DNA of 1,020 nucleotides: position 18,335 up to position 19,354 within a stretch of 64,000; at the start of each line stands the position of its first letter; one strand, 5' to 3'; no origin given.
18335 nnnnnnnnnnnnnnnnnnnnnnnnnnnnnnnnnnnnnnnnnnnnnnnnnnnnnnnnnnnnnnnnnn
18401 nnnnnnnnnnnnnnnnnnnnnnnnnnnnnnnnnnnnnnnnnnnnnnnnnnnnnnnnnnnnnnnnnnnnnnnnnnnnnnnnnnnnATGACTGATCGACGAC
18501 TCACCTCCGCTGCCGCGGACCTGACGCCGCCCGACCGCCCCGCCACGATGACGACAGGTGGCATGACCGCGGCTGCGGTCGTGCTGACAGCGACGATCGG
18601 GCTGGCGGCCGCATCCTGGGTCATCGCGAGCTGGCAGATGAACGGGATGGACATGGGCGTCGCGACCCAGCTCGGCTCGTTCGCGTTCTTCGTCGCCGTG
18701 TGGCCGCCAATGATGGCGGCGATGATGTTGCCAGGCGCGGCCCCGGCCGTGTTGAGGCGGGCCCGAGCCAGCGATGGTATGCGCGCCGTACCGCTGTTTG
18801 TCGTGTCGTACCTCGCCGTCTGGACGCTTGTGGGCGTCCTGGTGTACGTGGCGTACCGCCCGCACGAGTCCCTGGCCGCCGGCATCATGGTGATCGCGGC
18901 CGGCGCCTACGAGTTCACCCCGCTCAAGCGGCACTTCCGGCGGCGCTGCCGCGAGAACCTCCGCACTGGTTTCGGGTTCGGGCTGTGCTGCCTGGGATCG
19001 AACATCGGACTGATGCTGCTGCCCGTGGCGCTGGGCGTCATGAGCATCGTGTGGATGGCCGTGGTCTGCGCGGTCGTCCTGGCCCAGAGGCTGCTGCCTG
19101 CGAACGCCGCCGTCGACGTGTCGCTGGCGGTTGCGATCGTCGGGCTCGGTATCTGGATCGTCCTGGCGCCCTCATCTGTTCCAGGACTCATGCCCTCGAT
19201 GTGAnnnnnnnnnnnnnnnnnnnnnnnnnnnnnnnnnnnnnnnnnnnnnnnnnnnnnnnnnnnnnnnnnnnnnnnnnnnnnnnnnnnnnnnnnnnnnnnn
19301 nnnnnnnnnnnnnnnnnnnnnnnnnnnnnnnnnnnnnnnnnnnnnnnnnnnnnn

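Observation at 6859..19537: Expansion and decay of the UnbL (DUF1702) family: three intact copies plus two remnants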

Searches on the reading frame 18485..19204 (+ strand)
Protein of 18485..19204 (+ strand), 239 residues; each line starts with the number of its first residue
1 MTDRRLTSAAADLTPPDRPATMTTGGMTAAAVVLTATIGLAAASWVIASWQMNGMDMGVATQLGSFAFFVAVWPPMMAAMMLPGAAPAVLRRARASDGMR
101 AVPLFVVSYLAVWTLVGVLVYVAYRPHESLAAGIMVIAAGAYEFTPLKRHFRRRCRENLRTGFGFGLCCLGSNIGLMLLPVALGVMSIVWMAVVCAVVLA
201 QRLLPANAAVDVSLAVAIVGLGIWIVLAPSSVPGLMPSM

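Call 7: search_protein_families(library=pfam, proteins=[window:18485-19204:+])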
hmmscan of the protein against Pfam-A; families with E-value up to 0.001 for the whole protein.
window:18485-19204:+ (239 aa): 1 family
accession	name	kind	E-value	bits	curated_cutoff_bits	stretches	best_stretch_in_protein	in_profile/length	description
PF09948.15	PpoB2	-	7.5e-25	88.4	28.7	1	70-225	1-188/188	Copper chaperone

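Call 12: search_protein_families(library=ncbifam, proteins=[window:18485-19204:+], max_evalue=0.01)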
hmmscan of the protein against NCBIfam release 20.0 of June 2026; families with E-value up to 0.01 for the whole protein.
window:18485-19204:+ (239 aa): 0 families

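Call 60: find_homologous_proteins(query=window:18485-19201:+, max_evalue=1e-10)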
Query window:18485-19201:+ (239 aa): 7964 proteins with E <= 1e-10 among 8000 candidates; the best 120 are listed.
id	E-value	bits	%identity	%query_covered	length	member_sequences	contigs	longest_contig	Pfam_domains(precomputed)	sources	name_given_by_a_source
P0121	3.3e-145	500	100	100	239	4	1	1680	PF09948.16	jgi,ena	-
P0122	1.3e-113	396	78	98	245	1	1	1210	PF09948.16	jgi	jgi:predicted metal-binding membrane protein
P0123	2.2e-110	386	63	81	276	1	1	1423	PF09948.16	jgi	-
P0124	5.8e-97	342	78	86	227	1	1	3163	PF09948.16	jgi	jgi:predicted metal-binding membrane protein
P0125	6.0e-97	342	78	82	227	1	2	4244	PF09948.16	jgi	-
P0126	6.8e-97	342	78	82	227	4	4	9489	PF09948.16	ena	-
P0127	7.9e-97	341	78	82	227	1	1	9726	PF09948.16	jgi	jgi:predicted metal-binding membrane protein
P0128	1.2e-96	341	78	82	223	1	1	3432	PF09948.16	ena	-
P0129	1.3e-96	341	75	92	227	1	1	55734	PF09948.16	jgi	jgi:predicted metal-binding membrane protein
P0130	1.8e-96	340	77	82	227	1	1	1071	PF09948.16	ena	-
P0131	2.5e-96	340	77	82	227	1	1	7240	PF09948.16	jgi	jgi:predicted metal-binding membrane protein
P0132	2.5e-96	340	78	82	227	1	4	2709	PF09948.16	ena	-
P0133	3.9e-96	339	69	100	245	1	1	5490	PF09948.16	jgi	jgi:predicted metal-binding membrane protein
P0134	4.1e-96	339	76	82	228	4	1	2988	PF09948.16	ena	-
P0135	4.2e-96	339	77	82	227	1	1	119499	PF09948.16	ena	-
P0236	2.9e-92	326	76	82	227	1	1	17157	PF09948.16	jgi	jgi:predicted metal-binding membrane protein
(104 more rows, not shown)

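Call 61: find_encoding_contigs(protein=P0236, flank=10000, max_places=2)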
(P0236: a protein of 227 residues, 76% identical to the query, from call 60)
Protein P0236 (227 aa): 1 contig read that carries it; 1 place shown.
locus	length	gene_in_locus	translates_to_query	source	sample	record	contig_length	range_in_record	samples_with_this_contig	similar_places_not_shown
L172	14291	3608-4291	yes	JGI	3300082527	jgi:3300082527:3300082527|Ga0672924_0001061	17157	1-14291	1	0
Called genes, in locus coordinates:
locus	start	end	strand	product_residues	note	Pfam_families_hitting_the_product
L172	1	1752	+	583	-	?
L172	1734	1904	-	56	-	-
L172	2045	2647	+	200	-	PF02668:TauD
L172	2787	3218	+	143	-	PF10604:Polyketide_cyc2, PF08327:AHSA1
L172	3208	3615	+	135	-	PF01022:HTH_5, PF12802:MarR_2, PF12840:HTH_20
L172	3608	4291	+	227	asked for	PF09948:PpoB2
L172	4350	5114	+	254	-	PF05988:DUF899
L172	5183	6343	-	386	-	PF01717:Meth_synt_2 (weak)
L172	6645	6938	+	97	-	-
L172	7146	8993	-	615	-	PF02922:CBM_48 (weak), PF00128:Alpha-amylase, PF02806:Alpha-amylase_C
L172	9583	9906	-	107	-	PF08734:GYD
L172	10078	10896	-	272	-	-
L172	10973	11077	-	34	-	-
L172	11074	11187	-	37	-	-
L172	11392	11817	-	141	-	PF00903:Glyoxalase, PF12681:Glyoxalase_2 (faint), PF18029:Glyoxalase_6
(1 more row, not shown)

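Call 62: find_encoding_contigs(protein=P0129, flank=6000, max_places=2)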
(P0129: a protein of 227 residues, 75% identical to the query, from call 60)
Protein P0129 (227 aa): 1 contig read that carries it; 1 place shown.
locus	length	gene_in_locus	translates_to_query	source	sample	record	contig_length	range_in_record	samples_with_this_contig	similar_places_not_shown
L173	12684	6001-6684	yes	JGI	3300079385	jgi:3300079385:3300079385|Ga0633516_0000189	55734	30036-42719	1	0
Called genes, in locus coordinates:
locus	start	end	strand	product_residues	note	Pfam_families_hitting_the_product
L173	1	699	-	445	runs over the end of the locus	PF00202:Aminotran_3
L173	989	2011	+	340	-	PF02574:S-methyl_trans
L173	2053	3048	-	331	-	PF01408:GFO_IDH_MocA, PF02894:GFO_IDH_MocA_C, PF22725:GFO_IDH_MocA_C3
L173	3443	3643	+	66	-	-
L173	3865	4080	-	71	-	-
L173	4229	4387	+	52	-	-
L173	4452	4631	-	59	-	PF00903:Glyoxalase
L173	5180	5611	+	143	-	PF10604:Polyketide_cyc2, PF08327:AHSA1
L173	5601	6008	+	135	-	PF25213:HVO_A0261_N (faint), PF01022:HTH_5, PF12802:MarR_2, PF12840:HTH_20, PF13412:HTH_24 (weak), PF02082:Rrf2 (weak), PF08279:HTH_11 (weak), PF01978:TrmB (weak)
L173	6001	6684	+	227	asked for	PF09948:PpoB2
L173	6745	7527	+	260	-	PF05988:DUF899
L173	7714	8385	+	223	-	PF18029:Glyoxalase_6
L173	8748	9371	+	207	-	PF03551:PadR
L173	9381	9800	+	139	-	PF08044:DUF1707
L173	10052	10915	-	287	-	PF11716:MDMPI_N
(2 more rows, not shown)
